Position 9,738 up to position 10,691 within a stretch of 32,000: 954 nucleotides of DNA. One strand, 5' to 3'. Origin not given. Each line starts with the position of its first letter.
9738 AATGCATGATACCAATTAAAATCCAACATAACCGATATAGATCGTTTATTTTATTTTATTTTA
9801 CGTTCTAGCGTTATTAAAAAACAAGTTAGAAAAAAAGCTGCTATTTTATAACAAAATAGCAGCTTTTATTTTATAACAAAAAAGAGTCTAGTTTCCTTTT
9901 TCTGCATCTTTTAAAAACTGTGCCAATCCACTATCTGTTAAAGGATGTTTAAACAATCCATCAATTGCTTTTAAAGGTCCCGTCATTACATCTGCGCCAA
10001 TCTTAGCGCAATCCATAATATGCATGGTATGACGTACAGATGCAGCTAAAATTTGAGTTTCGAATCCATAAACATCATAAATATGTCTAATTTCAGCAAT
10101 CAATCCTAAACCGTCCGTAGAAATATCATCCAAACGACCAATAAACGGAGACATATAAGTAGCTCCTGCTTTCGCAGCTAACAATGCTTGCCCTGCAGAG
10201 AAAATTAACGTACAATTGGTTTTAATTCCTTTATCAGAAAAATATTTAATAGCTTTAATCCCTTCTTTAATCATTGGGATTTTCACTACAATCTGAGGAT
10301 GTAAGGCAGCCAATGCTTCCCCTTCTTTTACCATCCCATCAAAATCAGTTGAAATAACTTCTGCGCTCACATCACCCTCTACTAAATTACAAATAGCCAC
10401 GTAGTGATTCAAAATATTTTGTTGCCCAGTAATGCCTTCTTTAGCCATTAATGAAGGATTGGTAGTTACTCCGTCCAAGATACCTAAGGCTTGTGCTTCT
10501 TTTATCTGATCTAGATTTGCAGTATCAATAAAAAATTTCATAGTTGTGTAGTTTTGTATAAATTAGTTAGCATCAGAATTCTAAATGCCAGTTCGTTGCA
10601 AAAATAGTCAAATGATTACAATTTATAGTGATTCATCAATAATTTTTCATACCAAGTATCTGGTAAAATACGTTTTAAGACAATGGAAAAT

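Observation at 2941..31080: Modular intergenic repeat family (MITE/BIME-like) that I do not recognise as a described element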

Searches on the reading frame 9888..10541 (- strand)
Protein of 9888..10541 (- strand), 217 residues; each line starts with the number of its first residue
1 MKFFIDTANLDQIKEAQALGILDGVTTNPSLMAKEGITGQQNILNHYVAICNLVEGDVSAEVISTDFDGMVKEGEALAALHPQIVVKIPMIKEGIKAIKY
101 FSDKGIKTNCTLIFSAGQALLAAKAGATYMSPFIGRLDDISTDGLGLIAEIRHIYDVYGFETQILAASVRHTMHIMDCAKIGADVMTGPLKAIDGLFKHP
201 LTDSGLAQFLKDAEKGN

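Call 24: list_cluster_members(proteins=[window:9888-10541:-, window:26372-28999:-, window:13367-15082:+, window:21778-22593:-, window:23749-24177:+, window:24177-24947:+, window:10616-11419:-, window:1654-2616:+])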
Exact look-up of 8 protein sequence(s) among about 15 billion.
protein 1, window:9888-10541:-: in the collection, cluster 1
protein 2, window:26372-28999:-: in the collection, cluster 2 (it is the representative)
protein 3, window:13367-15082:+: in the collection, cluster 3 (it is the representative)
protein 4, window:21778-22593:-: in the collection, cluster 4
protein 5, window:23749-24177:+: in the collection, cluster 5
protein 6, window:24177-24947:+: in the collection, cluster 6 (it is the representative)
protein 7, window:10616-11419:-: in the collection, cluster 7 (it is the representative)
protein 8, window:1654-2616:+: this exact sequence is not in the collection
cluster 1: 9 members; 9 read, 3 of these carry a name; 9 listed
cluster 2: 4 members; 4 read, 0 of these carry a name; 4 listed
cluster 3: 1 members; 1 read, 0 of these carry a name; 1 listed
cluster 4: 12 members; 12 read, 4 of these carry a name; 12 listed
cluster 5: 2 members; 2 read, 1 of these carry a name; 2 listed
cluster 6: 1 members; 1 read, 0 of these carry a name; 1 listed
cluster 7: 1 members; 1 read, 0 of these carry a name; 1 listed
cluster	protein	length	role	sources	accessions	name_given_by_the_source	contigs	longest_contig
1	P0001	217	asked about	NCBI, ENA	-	-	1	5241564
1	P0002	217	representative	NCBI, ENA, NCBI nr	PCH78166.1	MAG: fructose-6-phosphate aldolase [Flavobacteriaceae bacterium]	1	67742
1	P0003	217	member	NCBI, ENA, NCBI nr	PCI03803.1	MAG: fructose-6-phosphate aldolase [Flavobacteriaceae bacterium]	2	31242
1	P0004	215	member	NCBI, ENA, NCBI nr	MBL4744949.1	MAG: fructose-6-phosphate aldolase [Flavobacteriaceae bacterium] | fructose-6-phosphate aldolase [Flavobacteriaceae bacterium]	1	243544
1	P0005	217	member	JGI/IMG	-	-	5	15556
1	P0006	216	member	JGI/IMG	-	-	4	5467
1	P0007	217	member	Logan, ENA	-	-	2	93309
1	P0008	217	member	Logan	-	-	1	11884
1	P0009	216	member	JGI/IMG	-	-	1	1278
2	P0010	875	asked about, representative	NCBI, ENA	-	-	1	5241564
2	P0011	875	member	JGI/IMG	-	-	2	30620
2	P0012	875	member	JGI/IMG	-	-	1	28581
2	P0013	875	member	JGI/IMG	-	-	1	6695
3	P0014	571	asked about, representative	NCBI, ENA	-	-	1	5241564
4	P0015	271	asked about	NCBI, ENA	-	-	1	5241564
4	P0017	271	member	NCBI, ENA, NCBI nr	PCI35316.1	MAG: 2,3,4,5-tetrahydropyridine-2,6-dicarboxylate N-succinyltransferase ...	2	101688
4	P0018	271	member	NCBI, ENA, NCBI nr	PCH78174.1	MAG: 2,3,4,5-tetrahydropyridine-2,6-dicarboxylate N-succinyltransferase ...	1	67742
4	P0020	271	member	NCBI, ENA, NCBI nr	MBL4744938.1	MAG: 2,3,4,5-tetrahydropyridine-2,6-dicarboxylate N-succinyltransferase ... | 2,3,4,5-tetrahydropyridine-2,6-dicarboxylate N-succinyltransferase [Flavobacteriaceae ...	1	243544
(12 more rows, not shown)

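Call 25: find_encoding_contigs(protein=P0011, flank=6000, max_places=4)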
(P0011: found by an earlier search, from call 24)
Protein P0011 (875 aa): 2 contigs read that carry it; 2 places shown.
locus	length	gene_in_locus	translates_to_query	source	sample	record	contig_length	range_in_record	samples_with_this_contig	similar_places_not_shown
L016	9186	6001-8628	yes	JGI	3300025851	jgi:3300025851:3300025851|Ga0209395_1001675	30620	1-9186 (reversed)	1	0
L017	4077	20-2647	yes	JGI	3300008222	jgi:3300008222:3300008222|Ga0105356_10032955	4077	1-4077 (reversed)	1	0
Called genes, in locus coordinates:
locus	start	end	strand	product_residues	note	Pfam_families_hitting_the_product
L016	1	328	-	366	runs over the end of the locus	PF05222:AlaDh_PNT_N, PF02826:2-Hacid_dh_C (faint), PF01262:AlaDh_PNT_C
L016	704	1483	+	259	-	PF23023:Anti-Pycsar_Apyc1, PF00753:Lactamase_B, PF12706:Lactamase_B_2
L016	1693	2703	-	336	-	PF01565:FAD_binding_4, PF02873:MurB_C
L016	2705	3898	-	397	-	PF00155:Aminotran_1_2, PF00266:Aminotran_5, PF01041:DegT_DnrJ_EryC1 (weak), PF01053:Cys_Met_Meta_PP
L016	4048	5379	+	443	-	PF13650:Asp_protease_2, PF13180:PDZ_2, PF17820:PDZ_6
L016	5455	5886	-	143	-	PF22544:HYDIN_VesB_CFA65-like_Ig, PF07610:DUF1573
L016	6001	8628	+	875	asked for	PF00133:tRNA-synt_1, PF09334:tRNA-synt_1g, PF19302:DUF5915 (faint), PF13603:tRNA-synt_1_2, PF08264:Anticodon_1, PF10458:Val_tRNA-synt_C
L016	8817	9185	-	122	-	?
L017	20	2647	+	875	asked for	PF00133:tRNA-synt_1, PF09334:tRNA-synt_1g, PF19302:DUF5915 (faint), PF13603:tRNA-synt_1_2, PF08264:Anticodon_1, PF10458:Val_tRNA-synt_C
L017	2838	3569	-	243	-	PF00106:adh_short, PF23441:SDR (faint), PF13561:adh_short_C2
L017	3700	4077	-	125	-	?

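Call 26: find_encoding_contigs(protein=P0012, flank=6000, max_places=4)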
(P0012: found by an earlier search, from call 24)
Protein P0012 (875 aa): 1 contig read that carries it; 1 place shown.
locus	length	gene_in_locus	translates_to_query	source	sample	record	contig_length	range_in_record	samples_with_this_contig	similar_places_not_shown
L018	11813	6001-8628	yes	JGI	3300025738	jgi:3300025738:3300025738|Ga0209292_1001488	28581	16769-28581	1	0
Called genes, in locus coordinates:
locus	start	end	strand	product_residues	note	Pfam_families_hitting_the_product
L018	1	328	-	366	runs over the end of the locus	PF05222:AlaDh_PNT_N, PF02826:2-Hacid_dh_C (faint), PF01262:AlaDh_PNT_C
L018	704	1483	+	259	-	PF23023:Anti-Pycsar_Apyc1, PF00753:Lactamase_B, PF12706:Lactamase_B_2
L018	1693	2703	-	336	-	PF01565:FAD_binding_4, PF02873:MurB_C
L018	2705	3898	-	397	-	PF00155:Aminotran_1_2, PF00266:Aminotran_5, PF01041:DegT_DnrJ_EryC1 (weak), PF01053:Cys_Met_Meta_PP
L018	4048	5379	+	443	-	PF13650:Asp_protease_2, PF13180:PDZ_2, PF17820:PDZ_6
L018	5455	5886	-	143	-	PF22544:HYDIN_VesB_CFA65-like_Ig, PF07610:DUF1573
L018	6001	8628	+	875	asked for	PF00133:tRNA-synt_1, PF09334:tRNA-synt_1g, PF19302:DUF5915 (faint), PF13603:tRNA-synt_1_2, PF08264:Anticodon_1, PF10458:Val_tRNA-synt_C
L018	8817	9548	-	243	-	PF00106:adh_short, PF23441:SDR (faint), PF13561:adh_short_C2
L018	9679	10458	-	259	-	PF01503:PRA-PH (faint), PF03819:MazG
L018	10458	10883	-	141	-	PF18347:DUF5606, PF21186:DUF6852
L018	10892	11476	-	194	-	PF01327:Pep_deformylase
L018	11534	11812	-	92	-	?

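Call 31: find_encoding_contigs(protein=P0018, flank=10000, max_places=3)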
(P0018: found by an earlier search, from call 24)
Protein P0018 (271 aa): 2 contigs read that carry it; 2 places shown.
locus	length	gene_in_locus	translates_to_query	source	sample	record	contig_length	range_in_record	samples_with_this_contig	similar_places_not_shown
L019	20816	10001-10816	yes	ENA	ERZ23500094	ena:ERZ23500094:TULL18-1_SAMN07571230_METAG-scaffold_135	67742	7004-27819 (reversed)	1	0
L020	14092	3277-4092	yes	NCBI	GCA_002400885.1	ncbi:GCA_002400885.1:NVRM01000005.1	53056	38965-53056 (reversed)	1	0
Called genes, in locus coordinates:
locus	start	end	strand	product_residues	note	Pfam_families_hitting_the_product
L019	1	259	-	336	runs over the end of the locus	PF01565:FAD_binding_4, PF02873:MurB_C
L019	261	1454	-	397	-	PF00155:Aminotran_1_2, PF00266:Aminotran_5 (weak), PF01041:DegT_DnrJ_EryC1, PF01212:Beta_elim_lyase (weak), PF01053:Cys_Met_Meta_PP (weak)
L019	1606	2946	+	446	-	PF13650:Asp_protease_2, PF13975:gag-asp_proteas (faint), PF13180:PDZ_2 (weak), PF17820:PDZ_6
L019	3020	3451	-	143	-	PF22544:HYDIN_VesB_CFA65-like_Ig, PF07610:DUF1573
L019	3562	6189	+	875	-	PF00133:tRNA-synt_1, PF09334:tRNA-synt_1g, PF13603:tRNA-synt_1_2, PF08264:Anticodon_1, PF10458:Val_tRNA-synt_C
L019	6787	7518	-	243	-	PF00106:adh_short, PF13561:adh_short_C2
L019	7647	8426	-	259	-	PF01503:PRA-PH (faint), PF03819:MazG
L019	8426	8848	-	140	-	PF18347:DUF5606, PF21186:DUF6852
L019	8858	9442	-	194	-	PF01327:Pep_deformylase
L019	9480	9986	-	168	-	PF03652:RuvX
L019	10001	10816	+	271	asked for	PF14805:THDPS_N_2, PF00132:Hexapep, PF14602:Hexapep_2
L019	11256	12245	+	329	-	PF11380:Stealth_CR2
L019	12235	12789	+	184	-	PF01300:Sua5_yciO_yrdC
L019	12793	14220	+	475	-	PF01743:PolyA_pol, PF12627:PolyA_pol_RNAbd, PF01966:HD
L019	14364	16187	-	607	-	PF00664:ABC_membrane, PF02463:SMC_N (weak), PF00005:ABC_tran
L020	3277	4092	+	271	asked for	PF14805:THDPS_N_2, PF00132:Hexapep, PF14602:Hexapep_2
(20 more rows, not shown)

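Call 32: find_encoding_contigs(protein=P0020, flank=10000, max_places=3)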
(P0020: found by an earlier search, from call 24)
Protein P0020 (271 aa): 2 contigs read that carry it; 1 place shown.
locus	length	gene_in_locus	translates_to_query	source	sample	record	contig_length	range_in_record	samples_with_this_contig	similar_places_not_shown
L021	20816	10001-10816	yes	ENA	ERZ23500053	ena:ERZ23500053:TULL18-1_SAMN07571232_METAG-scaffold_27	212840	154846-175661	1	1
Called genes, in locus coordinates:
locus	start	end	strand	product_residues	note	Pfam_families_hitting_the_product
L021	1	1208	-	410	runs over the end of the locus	PF00155:Aminotran_1_2, PF00266:Aminotran_5 (weak), PF01041:DegT_DnrJ_EryC1, PF01053:Cys_Met_Meta_PP (weak)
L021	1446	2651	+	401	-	PF13650:Asp_protease_2, PF13180:PDZ_2 (weak), PF17820:PDZ_6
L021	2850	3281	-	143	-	PF22544:HYDIN_VesB_CFA65-like_Ig, PF07610:DUF1573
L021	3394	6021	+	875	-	PF00133:tRNA-synt_1, PF09334:tRNA-synt_1g, PF13603:tRNA-synt_1_2, PF08264:Anticodon_1, PF10458:Val_tRNA-synt_C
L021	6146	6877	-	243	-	PF00106:adh_short, PF13561:adh_short_C2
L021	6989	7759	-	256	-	PF01503:PRA-PH (faint), PF03819:MazG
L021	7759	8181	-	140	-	PF18347:DUF5606, PF21186:DUF6852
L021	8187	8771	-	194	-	PF01327:Pep_deformylase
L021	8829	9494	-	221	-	PF08942:DUF1919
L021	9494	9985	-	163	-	PF03652:RuvX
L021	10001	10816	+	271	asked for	PF14805:THDPS_N_2, PF00132:Hexapep (weak), PF14602:Hexapep_2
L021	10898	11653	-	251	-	PF00535:Glycos_transf_2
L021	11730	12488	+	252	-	PF05704:Caps_synth, PF12919:TcdA_TcdB (faint), PF04488:Gly_transf_sug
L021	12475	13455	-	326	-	PF04230:PS_pyruv_trans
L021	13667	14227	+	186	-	PF01300:Sua5_yciO_yrdC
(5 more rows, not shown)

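Call 33: find_encoding_contigs(protein=P0017, flank=10000, max_places=3)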
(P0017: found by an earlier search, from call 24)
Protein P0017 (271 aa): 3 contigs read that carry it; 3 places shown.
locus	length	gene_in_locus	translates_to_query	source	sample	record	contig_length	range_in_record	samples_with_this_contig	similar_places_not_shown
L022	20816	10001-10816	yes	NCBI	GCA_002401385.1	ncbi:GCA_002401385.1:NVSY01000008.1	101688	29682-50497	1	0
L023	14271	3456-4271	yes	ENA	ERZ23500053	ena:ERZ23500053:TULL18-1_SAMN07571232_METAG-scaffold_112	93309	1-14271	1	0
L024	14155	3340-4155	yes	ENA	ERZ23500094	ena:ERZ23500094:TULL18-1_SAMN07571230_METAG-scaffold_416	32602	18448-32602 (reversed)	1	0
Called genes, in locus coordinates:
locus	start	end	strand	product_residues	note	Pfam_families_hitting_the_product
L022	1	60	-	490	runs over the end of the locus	-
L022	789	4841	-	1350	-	-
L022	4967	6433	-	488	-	PF00884:Sulfatase, PF01663:Phosphodiest (weak), PF16347:SGSH_C (weak)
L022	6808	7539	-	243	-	PF00106:adh_short, PF13561:adh_short_C2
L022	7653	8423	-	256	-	-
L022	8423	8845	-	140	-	PF18347:DUF5606, PF21186:DUF6852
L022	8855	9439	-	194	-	PF01327:Pep_deformylase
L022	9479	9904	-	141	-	PF03652:RuvX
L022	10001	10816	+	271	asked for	PF14805:THDPS_N_2, PF00132:Hexapep, PF14602:Hexapep_2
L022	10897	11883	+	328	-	PF17101:Stealth_CR1, PF11380:Stealth_CR2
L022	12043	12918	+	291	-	-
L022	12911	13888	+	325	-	-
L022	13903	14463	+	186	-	-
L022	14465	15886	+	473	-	PF01743:PolyA_pol, PF12627:PolyA_pol_RNAbd, PF01966:HD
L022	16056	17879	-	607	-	PF00664:ABC_membrane, PF00005:ABC_tran, PF02463:SMC_N (weak)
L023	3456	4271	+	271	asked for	PF14805:THDPS_N_2, PF00132:Hexapep, PF14602:Hexapep_2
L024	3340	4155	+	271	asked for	PF14805:THDPS_N_2, PF00132:Hexapep, PF14602:Hexapep_2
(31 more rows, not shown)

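Call 41: find_encoding_contigs(protein=P0007, flank=10000, max_places=3)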
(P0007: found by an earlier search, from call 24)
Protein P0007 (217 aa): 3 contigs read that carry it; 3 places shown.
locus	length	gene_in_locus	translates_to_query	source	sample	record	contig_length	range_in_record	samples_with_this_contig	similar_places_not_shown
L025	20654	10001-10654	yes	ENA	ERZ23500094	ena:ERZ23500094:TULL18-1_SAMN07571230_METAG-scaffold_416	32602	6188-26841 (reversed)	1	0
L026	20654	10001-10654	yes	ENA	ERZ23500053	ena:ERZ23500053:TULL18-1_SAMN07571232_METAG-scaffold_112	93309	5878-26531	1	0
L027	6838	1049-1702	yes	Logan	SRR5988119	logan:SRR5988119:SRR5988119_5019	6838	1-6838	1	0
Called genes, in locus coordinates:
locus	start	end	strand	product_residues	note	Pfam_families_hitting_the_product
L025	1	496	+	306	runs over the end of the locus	PF14305:ATPgrasp_TupA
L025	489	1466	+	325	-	PF17101:Stealth_CR1, PF11380:Stealth_CR2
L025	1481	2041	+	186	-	PF01300:Sua5_yciO_yrdC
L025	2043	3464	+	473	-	PF01743:PolyA_pol, PF12627:PolyA_pol_RNAbd, PF01966:HD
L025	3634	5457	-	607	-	PF00664:ABC_membrane, PF00005:ABC_tran, PF02463:SMC_N (weak)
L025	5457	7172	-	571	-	PF02878:PGM_PMM_I, PF02879:PGM_PMM_II, PF02880:PGM_PMM_III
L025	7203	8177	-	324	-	PF00535:Glycos_transf_2, PF10111:Glyco_tranf_2_2, PF13506:Glyco_transf_21 (weak), PF13641:Glyco_tranf_2_3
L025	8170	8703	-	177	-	PF13858:DUF4199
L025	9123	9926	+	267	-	PF00106:adh_short, PF01370:Epimerase (weak), PF08643:DUF1776, PF08659:KR, PF13561:adh_short_C2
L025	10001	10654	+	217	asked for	PF00923:TAL_FSA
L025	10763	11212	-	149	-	PF14343:PrcB_C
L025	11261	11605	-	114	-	PF01588:tRNA_bind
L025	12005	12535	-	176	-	PF06127:Mpo1-like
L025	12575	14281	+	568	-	PF13450:NAD_binding_8 (weak), PF00732:GMC_oxred_N (weak), PF05199:GMC_oxred_C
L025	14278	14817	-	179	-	PF12867:DinB_2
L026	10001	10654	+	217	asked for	PF00923:TAL_FSA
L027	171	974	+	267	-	PF00106:adh_short, PF01370:Epimerase (weak), PF08643:DUF1776, PF08659:KR, PF13561:adh_short_C2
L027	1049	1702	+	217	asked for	PF00923:TAL_FSA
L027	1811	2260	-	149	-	PF14343:PrcB_C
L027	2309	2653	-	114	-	PF01588:tRNA_bind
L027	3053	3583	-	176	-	PF06127:Mpo1-like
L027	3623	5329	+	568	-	PF13450:NAD_binding_8 (weak), PF00732:GMC_oxred_N (weak), PF05199:GMC_oxred_C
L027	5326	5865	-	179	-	PF12867:DinB_2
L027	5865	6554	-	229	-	PF00515:TPR_1 (faint), PF07719:TPR_2 (faint), PF13181:TPR_8 (faint), PF13414:TPR_11 (faint), PF13432:TPR_16 (faint)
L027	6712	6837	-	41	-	?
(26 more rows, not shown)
